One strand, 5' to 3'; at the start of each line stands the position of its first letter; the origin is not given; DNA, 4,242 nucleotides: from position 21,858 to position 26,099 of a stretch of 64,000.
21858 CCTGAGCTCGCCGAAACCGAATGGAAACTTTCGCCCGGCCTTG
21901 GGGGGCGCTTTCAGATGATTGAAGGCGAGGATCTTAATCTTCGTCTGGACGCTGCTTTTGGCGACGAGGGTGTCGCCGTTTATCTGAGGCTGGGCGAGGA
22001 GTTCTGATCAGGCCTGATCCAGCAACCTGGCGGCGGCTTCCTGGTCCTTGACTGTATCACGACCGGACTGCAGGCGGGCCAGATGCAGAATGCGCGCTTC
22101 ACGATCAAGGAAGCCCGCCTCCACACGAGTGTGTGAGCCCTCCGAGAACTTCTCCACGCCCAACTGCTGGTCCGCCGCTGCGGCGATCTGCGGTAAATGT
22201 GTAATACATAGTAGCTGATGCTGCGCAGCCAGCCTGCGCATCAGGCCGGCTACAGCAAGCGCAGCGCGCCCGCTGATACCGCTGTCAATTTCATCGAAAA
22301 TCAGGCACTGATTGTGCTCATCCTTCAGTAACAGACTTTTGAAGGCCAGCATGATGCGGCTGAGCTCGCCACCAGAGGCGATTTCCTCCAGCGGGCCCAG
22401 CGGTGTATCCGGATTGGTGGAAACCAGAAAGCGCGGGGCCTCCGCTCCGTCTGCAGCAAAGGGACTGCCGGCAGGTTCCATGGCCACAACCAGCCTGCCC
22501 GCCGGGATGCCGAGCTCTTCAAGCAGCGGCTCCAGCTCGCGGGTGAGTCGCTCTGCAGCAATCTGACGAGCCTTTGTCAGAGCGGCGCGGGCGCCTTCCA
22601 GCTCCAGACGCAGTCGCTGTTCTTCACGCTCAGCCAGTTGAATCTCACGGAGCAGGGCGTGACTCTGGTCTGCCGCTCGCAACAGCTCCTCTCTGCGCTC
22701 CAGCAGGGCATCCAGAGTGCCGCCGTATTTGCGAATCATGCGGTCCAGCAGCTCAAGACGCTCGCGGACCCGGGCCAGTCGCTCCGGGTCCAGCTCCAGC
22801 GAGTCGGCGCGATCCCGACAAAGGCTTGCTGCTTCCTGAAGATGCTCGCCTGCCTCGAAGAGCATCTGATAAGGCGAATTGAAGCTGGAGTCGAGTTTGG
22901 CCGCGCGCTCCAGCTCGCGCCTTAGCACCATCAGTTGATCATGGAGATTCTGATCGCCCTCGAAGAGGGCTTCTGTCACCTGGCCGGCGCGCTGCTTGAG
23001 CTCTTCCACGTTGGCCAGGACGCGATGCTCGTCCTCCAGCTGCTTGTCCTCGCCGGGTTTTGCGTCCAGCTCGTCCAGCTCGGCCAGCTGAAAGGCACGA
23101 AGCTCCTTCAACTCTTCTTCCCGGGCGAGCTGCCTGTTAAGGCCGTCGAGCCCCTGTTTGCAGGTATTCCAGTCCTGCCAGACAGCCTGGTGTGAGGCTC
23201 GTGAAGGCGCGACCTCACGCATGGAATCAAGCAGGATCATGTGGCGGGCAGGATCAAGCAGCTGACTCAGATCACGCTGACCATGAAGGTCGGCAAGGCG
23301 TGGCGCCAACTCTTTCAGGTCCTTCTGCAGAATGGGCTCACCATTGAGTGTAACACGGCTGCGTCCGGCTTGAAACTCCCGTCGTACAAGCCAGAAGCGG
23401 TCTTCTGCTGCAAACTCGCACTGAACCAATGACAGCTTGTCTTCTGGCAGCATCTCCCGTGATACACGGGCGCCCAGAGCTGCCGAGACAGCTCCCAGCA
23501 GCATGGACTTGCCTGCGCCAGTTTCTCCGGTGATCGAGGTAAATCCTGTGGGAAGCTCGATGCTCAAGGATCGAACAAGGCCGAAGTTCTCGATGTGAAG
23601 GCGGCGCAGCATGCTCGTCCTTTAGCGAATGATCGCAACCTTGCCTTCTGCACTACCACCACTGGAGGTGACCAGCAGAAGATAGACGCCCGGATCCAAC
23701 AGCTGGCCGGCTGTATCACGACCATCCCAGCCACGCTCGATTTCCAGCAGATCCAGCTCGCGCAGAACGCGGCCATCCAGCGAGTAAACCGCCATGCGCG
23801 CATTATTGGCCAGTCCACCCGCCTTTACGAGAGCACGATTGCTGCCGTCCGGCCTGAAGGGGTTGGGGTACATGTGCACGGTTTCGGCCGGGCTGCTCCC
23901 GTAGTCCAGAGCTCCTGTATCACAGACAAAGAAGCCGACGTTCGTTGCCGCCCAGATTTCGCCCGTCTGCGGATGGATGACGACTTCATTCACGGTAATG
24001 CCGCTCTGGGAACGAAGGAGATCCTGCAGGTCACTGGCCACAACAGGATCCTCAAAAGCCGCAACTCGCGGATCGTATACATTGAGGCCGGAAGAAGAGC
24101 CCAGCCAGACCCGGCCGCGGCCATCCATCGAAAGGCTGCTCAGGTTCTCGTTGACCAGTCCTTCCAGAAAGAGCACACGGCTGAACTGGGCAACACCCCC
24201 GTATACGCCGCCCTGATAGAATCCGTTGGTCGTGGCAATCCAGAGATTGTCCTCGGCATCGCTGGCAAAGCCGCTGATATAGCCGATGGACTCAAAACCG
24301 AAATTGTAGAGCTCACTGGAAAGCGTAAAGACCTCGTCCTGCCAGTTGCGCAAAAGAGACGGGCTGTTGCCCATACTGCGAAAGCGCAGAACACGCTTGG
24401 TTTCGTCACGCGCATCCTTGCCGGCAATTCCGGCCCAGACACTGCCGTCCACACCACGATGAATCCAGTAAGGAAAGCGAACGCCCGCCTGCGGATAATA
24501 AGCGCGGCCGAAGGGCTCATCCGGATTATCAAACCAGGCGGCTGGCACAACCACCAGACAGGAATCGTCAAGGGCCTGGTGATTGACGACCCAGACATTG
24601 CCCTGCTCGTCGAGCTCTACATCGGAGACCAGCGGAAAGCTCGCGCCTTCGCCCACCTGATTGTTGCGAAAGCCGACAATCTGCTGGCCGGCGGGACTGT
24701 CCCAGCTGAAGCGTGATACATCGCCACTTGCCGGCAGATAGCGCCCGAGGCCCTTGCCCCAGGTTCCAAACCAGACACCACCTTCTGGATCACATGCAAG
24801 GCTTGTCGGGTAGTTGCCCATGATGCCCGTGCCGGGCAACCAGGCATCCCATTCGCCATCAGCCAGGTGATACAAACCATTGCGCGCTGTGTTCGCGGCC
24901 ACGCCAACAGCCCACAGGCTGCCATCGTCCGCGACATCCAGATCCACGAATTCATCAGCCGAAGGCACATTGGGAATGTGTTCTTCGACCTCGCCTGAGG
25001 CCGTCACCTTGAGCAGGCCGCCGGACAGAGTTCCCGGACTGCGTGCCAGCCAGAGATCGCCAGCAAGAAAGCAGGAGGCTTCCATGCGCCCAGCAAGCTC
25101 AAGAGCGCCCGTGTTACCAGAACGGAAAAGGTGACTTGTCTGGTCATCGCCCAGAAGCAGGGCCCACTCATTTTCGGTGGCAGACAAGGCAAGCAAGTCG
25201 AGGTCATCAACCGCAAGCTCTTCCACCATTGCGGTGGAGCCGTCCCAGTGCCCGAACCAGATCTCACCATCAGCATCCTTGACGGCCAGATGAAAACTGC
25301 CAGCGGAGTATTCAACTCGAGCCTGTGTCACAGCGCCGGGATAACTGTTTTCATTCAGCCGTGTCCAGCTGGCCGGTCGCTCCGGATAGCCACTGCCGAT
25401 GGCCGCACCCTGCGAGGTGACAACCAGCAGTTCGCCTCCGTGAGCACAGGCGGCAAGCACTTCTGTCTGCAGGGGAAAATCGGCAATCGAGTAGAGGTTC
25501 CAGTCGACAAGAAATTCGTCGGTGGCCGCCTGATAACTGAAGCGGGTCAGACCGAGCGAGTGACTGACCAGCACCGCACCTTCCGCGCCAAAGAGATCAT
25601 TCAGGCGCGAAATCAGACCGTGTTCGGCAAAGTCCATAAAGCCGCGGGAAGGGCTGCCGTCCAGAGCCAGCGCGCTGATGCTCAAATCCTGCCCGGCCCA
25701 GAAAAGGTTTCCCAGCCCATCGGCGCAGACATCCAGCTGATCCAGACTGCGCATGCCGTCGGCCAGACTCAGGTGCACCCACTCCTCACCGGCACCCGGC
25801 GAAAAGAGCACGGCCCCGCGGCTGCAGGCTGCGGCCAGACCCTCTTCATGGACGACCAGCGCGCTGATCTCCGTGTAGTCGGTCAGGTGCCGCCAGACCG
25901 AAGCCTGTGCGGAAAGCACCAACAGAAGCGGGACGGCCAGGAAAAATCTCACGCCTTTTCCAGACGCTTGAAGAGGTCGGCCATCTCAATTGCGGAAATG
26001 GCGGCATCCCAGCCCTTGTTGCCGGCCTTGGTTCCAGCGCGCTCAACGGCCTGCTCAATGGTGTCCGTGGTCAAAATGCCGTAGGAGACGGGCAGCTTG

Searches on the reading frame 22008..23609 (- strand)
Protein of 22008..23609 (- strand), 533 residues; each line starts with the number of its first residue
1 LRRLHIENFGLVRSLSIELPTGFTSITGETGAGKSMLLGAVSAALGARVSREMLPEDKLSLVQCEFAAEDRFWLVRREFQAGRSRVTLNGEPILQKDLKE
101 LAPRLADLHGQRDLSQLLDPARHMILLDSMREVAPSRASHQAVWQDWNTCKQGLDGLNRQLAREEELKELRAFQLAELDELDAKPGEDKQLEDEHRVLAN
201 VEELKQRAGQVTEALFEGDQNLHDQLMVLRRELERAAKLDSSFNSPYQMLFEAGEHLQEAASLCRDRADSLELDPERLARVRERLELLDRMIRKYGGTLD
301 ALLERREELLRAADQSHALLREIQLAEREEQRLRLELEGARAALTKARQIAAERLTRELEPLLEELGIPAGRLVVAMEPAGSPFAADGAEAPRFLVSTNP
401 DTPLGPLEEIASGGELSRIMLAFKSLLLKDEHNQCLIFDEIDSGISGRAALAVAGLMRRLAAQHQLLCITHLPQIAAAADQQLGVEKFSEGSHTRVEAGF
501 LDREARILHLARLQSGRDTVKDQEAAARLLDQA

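Call 99: search_protein_families(library=pfam, proteins=[window:22008-23609:-], max_evalue=0.00001)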
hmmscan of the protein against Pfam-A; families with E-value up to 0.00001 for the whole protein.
window:22008-23609:- (533 aa): 2 families
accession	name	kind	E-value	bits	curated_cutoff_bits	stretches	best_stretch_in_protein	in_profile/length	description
PF02463.25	SMC_N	-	5.2e-16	59.2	40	1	69-490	94-216/220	RecF/RecN/SMC N terminal domain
PF13476.12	AAA_23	-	3.2e-10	41.4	27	1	3-85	1-85/201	AAA domain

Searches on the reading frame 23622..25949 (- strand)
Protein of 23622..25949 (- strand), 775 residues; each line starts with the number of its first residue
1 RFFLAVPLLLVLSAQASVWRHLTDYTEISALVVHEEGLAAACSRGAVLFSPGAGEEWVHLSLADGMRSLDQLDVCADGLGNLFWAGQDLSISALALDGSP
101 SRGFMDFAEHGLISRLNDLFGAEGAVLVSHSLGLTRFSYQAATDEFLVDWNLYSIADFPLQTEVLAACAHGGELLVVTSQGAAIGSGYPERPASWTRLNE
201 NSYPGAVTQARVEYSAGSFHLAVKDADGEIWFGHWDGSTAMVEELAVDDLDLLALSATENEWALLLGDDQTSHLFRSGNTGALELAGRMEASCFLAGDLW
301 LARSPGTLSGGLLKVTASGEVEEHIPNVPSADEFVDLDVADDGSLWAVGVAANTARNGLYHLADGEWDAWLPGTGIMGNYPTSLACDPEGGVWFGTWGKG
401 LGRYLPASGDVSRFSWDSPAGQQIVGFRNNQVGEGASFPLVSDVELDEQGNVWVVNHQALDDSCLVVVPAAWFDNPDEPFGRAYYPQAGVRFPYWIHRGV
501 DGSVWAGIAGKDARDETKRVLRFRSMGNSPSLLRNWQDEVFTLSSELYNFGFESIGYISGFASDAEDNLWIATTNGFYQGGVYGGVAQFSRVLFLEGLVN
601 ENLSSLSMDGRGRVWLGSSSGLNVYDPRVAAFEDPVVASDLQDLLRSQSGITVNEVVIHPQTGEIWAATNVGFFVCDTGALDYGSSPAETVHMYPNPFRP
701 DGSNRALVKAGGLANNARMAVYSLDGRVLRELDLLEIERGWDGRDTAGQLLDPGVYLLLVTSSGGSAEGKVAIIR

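Call 99: search_protein_families(library=pfam, proteins=[window:23622-25949:-], max_evalue=0.00001)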
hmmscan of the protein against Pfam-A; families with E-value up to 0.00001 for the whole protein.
window:23622-25949:- (775 aa): 1 family
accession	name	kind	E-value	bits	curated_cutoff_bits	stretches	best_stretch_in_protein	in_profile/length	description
PF07494.17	Reg_prop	-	4.1e-12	45.2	20.4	0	376-398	2-24/24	Two component regulator propeller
